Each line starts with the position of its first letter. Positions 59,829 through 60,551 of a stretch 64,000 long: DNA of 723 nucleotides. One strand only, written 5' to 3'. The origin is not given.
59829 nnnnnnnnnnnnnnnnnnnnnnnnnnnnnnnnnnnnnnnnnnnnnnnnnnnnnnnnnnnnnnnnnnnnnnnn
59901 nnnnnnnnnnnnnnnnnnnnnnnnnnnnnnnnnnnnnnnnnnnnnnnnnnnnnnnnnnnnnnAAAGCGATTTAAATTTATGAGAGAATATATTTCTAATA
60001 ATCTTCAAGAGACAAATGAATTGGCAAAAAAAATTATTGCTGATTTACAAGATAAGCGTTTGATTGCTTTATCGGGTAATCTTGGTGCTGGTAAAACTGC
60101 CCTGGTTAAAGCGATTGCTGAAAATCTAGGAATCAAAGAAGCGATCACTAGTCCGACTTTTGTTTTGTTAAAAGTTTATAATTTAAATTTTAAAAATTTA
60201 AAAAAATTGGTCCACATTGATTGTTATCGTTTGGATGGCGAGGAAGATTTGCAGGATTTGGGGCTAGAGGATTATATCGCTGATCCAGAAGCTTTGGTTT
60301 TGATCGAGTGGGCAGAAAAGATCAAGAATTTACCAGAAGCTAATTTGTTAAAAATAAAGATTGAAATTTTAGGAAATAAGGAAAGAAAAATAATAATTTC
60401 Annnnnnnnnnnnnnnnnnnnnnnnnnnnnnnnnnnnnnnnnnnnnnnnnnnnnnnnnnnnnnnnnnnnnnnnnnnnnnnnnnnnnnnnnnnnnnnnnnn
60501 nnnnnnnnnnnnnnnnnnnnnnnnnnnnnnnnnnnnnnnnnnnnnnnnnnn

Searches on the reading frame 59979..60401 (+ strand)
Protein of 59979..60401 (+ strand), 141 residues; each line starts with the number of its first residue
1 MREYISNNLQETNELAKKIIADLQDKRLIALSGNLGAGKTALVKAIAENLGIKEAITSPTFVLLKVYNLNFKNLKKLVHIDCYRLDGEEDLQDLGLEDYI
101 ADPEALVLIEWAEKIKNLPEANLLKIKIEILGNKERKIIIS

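Call 48: search_protein_families(library=pfam, proteins=[window:59979-60401:+], max_evalue=0.01)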
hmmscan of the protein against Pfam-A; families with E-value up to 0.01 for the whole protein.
window:59979-60401:+ (141 aa): 8 families
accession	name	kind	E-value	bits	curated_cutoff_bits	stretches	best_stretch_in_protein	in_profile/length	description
PF02367.23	TsaE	-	9.1e-38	129.5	26.6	1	7-137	2-127/128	Threonylcarbamoyl adenosine biosynthesis protein TsaE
PF00004.35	AAA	-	0.00083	20.3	21.2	1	30-61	2-26/131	ATPase family associated with various cellular activities (AAA)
PF13401.12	AAA_22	-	0.0015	19.3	27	1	25-77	4-50/130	AAA domain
PF20720.3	nSTAND3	-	0.0021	18.2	27.2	1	15-50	6-41/155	Novel STAND NTPase 3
PF24883.2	NPHP3_N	-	0.0038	17.9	24.8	1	17-53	13-49/164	Nephrocystin 3, N-terminal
PF25201.1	nSTAND6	-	0.0042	17.6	27.7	1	14-54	6-46/148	Novel STAND NTPase 6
PF07693.20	KAP_NTPase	-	0.0046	16.7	20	1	13-91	6-67/293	KAP family P-loop domain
PF13191.12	AAA_16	-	0.0052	17.7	32.6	1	25-56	23-54/167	AAA ATPase domain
